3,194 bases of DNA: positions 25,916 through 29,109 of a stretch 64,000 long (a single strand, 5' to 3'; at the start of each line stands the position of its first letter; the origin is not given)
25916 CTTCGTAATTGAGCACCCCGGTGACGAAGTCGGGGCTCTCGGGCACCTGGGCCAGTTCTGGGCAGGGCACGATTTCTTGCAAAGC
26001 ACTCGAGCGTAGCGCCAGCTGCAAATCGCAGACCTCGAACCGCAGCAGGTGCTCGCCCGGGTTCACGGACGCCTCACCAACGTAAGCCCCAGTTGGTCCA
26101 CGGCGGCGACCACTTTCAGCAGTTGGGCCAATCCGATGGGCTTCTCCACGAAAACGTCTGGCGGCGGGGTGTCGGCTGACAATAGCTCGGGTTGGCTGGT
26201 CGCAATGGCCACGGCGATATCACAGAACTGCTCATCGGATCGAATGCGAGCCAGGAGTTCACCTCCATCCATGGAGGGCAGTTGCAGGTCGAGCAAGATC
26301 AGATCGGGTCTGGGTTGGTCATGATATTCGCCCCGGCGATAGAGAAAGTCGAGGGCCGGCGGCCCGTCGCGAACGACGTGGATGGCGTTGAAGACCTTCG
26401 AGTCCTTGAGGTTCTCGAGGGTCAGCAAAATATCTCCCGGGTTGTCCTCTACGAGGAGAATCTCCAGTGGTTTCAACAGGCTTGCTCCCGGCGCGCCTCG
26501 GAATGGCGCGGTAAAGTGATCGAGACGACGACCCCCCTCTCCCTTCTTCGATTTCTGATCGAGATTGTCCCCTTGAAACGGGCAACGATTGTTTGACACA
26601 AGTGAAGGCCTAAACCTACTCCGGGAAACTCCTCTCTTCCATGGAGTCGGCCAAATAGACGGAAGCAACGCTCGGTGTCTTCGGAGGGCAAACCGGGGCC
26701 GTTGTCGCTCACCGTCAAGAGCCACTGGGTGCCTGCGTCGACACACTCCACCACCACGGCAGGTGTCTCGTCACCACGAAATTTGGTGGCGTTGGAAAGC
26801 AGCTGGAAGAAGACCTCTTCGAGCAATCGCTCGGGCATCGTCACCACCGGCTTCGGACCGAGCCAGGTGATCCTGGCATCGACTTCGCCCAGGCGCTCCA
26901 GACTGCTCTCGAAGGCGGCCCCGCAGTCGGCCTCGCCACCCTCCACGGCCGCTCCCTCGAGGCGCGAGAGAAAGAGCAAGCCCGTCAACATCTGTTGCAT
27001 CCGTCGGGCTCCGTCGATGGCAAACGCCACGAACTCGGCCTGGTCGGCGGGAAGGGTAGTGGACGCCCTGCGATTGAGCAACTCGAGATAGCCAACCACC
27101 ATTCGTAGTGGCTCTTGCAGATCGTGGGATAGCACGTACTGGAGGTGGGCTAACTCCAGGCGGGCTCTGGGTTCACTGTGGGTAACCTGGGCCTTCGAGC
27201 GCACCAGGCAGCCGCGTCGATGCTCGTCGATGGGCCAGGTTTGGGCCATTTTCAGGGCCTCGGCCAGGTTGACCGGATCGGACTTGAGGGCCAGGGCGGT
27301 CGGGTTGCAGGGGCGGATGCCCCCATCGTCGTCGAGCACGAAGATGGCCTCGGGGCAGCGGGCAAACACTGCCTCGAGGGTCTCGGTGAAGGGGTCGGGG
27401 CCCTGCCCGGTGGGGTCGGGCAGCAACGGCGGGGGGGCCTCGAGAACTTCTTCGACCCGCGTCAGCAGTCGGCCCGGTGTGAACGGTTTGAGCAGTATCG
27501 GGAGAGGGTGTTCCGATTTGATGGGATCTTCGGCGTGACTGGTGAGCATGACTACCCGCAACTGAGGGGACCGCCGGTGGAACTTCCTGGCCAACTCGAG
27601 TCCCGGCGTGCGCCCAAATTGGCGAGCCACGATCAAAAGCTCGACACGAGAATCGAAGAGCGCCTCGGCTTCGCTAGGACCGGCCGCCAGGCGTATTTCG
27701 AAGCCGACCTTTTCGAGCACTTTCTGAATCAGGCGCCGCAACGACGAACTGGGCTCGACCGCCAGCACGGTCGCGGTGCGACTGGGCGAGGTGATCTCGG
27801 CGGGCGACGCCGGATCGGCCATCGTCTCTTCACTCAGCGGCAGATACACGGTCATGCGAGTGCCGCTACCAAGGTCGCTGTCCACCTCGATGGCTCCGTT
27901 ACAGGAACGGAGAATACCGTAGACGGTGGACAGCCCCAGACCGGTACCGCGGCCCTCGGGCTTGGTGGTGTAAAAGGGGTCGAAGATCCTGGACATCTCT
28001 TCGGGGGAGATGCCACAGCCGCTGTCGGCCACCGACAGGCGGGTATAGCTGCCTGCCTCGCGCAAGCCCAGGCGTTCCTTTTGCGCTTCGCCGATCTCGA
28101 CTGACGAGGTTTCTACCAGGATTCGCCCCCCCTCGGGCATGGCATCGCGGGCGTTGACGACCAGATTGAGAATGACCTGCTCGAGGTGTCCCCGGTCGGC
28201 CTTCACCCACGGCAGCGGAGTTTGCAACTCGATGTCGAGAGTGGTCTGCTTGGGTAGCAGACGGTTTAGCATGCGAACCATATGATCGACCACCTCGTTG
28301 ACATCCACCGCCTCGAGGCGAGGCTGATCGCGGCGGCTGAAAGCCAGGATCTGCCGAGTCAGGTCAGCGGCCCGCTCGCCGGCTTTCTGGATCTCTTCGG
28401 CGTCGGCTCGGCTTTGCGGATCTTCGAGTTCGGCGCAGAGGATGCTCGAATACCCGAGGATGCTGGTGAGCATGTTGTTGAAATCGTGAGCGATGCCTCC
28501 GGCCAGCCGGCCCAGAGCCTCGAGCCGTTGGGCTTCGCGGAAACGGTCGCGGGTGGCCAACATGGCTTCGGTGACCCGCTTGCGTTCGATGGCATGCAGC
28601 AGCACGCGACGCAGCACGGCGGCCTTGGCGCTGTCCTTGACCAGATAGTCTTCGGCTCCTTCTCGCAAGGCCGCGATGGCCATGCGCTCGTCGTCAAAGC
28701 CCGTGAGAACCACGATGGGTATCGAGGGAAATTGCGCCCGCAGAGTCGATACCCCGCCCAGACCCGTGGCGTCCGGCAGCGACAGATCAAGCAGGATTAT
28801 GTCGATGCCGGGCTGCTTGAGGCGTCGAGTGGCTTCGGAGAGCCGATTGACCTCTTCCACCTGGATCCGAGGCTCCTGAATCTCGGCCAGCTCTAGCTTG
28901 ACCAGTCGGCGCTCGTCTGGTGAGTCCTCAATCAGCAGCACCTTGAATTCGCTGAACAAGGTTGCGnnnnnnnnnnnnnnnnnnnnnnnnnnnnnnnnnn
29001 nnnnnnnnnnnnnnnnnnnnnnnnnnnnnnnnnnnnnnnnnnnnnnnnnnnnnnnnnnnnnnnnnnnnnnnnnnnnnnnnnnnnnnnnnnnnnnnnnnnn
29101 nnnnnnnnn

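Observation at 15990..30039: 14-kb translationally coupled chemosensory operon with multiple kinases and an HD-GYP output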

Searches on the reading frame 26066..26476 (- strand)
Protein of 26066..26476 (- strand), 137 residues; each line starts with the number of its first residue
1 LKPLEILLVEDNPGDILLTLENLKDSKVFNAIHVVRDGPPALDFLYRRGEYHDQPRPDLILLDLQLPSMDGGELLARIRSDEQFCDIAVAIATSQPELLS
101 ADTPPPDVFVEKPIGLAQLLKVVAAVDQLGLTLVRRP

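Call 33: search_protein_families(library=ncbifam, proteins=[window:26066-26476:-], max_evalue=0.00001)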
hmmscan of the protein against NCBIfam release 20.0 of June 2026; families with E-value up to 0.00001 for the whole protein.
window:26066-26476:- (137 aa): 4 families
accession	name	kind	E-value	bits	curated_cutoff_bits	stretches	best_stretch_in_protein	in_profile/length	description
NF052596.1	RR_EAL_PvrR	equivalog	5.8e-09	35.1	580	1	1-102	1-94/398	response regulator cyclic di-GMP phosphodiesterase PvrR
NF040689.1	MtrAB_MtrA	equivalog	2.7e-06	26.9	300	1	51-123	37-109/219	MtrAB system response regulator MtrA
NF041733.1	resp_reg_CseB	equivalog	4.7e-06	26.1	350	1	5-123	2-111/228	two-component system response regulator CseB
NF007969.0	PRK10693.1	equivalog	7.3e-06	25.2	329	1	5-95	9-90/337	two-component system response regulator RssB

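Call 46: search_solved_structures(query=window:26066-26476:-, max_evalue=0.00001, show_alignments=2)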
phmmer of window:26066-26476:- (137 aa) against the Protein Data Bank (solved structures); distinct sequences matched with E-value up to 0.00001: 14.
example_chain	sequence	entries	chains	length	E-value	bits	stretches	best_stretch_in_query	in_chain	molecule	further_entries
5te9_A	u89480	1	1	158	9.6e-22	80.6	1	4-130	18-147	Response regulator receiver protein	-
1k68_A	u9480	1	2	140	7.7e-21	77.6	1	5-133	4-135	Phytochrome Response Regulator RcpA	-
1jlk_A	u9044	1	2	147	6.6e-20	74.6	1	3-134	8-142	Response regulator RCP1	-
1i3c_A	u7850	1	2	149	6.8e-20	74.6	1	3-134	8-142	RESPONSE REGULATOR RCP1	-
5brj_A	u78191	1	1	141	1.8e-19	73.2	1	5-124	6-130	Two component response regulator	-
5ic5_A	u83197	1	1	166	3.6e-19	72.2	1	6-130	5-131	Candidate response regulator, CheY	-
6xvu_A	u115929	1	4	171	3.4e-14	56.1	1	3-123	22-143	Response regulator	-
1k66_A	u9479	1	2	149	3.3e-13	52.9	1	6-124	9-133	Phytochrome Response Regulator RcpB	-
8avv_A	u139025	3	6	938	9e-13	51.5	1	3-121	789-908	Bacteriophytochrome,Response regulator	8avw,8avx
4zyl_A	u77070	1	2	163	1.2e-10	44.7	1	6-123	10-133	RphyB protein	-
2qvg_A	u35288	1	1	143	2.2e-10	43.8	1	4-94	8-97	Two component response regulator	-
3heb_A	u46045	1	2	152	1.5e-07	34.6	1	5-131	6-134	Response regulator receiver domain protein (CheY)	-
3c97_A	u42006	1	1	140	1.8e-06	31.1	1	2-125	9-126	Signal transduction histidine kinase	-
3cfy_A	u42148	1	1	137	2.1e-06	30.9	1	5-123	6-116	Putative LuxO repressor protein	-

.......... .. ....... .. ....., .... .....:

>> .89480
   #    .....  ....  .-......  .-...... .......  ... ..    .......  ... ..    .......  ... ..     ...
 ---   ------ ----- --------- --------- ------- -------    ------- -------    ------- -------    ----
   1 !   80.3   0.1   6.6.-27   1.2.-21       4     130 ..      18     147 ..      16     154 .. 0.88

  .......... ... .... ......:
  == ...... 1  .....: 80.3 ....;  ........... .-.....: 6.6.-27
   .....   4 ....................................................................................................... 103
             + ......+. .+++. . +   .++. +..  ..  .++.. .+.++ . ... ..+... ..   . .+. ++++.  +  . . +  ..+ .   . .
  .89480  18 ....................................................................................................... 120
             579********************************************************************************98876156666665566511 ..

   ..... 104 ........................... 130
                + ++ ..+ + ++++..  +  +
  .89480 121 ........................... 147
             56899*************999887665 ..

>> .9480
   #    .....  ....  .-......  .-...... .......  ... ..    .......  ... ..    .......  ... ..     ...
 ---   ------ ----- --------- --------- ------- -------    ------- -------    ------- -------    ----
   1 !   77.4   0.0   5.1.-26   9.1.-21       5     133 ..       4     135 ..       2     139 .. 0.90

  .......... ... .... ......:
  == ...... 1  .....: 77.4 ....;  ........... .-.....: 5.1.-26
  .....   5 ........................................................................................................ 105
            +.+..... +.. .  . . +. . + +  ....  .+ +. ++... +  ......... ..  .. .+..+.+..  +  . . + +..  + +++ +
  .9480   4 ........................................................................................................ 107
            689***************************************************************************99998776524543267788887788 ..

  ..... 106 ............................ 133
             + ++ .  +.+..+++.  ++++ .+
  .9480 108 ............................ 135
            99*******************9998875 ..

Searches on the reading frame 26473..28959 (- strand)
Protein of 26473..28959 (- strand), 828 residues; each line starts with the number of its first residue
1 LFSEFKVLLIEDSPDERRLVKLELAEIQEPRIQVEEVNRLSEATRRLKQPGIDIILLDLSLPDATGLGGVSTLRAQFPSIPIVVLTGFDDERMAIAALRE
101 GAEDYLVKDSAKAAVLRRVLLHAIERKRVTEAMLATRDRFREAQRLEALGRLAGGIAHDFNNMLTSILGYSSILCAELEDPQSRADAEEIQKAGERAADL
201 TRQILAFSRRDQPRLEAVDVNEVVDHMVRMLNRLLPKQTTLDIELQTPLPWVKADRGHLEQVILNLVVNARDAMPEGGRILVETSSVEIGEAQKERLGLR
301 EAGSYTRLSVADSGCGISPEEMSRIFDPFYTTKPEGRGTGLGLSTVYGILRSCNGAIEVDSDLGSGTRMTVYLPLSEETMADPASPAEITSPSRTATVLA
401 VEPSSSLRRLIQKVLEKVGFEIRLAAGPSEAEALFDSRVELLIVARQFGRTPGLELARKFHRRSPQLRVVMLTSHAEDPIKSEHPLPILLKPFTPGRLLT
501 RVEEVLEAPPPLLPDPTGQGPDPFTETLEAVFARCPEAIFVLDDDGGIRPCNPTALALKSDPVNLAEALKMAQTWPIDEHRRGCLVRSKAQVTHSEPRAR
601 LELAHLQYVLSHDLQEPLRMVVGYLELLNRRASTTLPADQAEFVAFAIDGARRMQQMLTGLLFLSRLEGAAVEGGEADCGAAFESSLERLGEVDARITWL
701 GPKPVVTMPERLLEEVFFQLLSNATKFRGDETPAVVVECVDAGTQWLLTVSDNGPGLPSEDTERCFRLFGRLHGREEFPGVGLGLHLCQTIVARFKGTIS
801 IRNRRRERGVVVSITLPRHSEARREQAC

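Call 4: search_protein_families(library=pfam, proteins=[window:26473-28959:-], max_evalue=0.01)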
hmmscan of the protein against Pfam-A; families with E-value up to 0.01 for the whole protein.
window:26473-28959:- (828 aa): 5 families
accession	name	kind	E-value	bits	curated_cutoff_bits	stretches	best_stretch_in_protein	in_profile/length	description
PF02518.31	HATPase_c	-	4.6e-44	149.8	26.4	2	255-376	2-110/111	Histidine kinase-, DNA gyrase B-, and HSP90-like ATPase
PF00072.30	Response_reg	-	5.2e-32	110.7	30.2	2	7-118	1-109/111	Response regulator receiver domain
PF00512.31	HisKA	-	1.6e-22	79.7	26.9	2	149-212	2-65/66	His Kinase A (phospho-acceptor) domain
PF10090.15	HPTransfase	-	0.0042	17.3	22.9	0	262-307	35-76/123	Histidine phosphotransferase C-terminal domain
PF13589.12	HATPase_c_3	-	0.0083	16.6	25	0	259-334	3-61/137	Histidine kinase-, DNA gyrase B-, and HSP90-like ATPase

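Call 33: search_protein_families(library=ncbifam, proteins=[window:26476-28959:-], max_evalue=0.00001)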
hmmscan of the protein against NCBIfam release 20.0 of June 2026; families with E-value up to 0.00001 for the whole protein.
window:26476-28959:- (828 aa): 142 families (the best 25 are shown)
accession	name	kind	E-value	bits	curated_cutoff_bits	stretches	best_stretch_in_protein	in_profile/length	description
NF010076.0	PRK13557.1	subfamily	1.5e-92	310.8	631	1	138-509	152-536/540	histidine kinase famiy protein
NF010411.0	PRK13837.1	equivalog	8.9e-91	305.1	647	1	78-504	377-810/828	two-component system VirA-like sensor kinase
NF046020.1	HisKinCckABruc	equivalog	1.4e-88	297.7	1000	1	120-507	455-868/868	cell cycle histidine kinase CckA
NF046026.1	HisKinCckACaul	equivalog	2e-73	247.6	1000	2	140-444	293-610/678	cell cycle histidine kinase CckA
NF008468.0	PRK11360.1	equivalog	1.6e-69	234.8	646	2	134-379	381-612/616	two-component system sensor histidine kinase AtoS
NF052574.1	HisKinEspCMyxo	equivalog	7.2e-55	186.5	1200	2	129-507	397-784/785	serine histidine kinase EspC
NF007688.0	PRK10364.1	equivalog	6.7e-54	183.3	479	2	80-377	172-453/460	two-component system sensor histidine kinase ZraS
NF047466.1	hybrid_RR_LvrB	exception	1.4e-53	182.4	500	1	3-375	2-376/377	hybrid histidine kinase/response regulator LvrB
NF046044.1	PnpS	equivalog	2.4e-52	178.3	400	2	153-374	174-390/390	two-component system histidine kinase PnpS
NF052573.1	HisKinEspAMyxo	equivalog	6.5e-48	163.3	1400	1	129-478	365-718/755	serine histidine kinase EspA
TIGR02966.1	phoR_proteo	equivalog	9.3e-48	162.9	334.2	2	124-372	89-332/333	phosphate regulon sensor histidine kinase PhoR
TIGR02956.1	TMAO_torS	equivalog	2.5e-46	158.3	676.5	2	157-461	472-768/967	TMAO reductase system sensor histidine kinase/response regulator TorS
NF041832.1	near_NosP_CTERM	subfamily_domain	2.5e-39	135.4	400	2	157-504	15-368/370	NahK/ErcS family hybrid sensor histidine kinase/response regulator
NF008302.0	PRK11091.1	equivalog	4.4e-39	134.3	838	2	154-473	288-607/779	aerobic respiration two-component sensor histidine kinase ArcB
NF008312.0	PRK11100.1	equivalog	5.3e-39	134.3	356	2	156-375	263-474/477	two-component system sensor histidine kinase CreC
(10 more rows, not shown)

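Call 56: find_related_loci(query=A2, collection=metagenome_contigs, flank=10000)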
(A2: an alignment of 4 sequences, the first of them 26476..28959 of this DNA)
Query A2 (828 aa) in metagenome_contigs; peptide patterns used: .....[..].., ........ (x = any residue, [..] = any of these).
600 stretches matched a pattern (row limit reached: there are more); 596 encode a relative of the query (tblastn E <= 1e-3); the best 80 are kept; 80 distinct loci.
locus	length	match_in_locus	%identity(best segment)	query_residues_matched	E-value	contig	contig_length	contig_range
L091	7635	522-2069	38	5-507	6e-95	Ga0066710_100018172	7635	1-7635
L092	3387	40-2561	38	5-797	3e-93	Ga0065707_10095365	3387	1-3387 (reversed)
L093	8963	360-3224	38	5-797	2e-86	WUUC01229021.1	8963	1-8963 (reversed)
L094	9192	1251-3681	41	3-824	1e-83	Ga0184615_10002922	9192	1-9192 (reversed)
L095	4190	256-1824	37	5-515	4e-84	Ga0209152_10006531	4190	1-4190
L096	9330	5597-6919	42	89-507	1e-81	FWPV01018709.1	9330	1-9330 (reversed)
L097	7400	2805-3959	43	124-801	3e-80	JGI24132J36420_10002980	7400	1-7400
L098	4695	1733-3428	41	15-509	2e-80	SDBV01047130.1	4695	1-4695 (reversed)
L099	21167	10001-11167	42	124-821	1e-79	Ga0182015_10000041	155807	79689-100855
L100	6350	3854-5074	41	119-507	2e-79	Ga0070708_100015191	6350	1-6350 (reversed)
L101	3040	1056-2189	42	140-508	3e-80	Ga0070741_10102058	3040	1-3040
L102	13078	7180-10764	42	139-818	3e-78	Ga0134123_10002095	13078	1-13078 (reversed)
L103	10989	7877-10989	41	135-528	4e-78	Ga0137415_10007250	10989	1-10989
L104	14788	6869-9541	39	4-825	4e-78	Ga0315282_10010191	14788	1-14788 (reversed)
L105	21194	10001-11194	39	113-507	3e-78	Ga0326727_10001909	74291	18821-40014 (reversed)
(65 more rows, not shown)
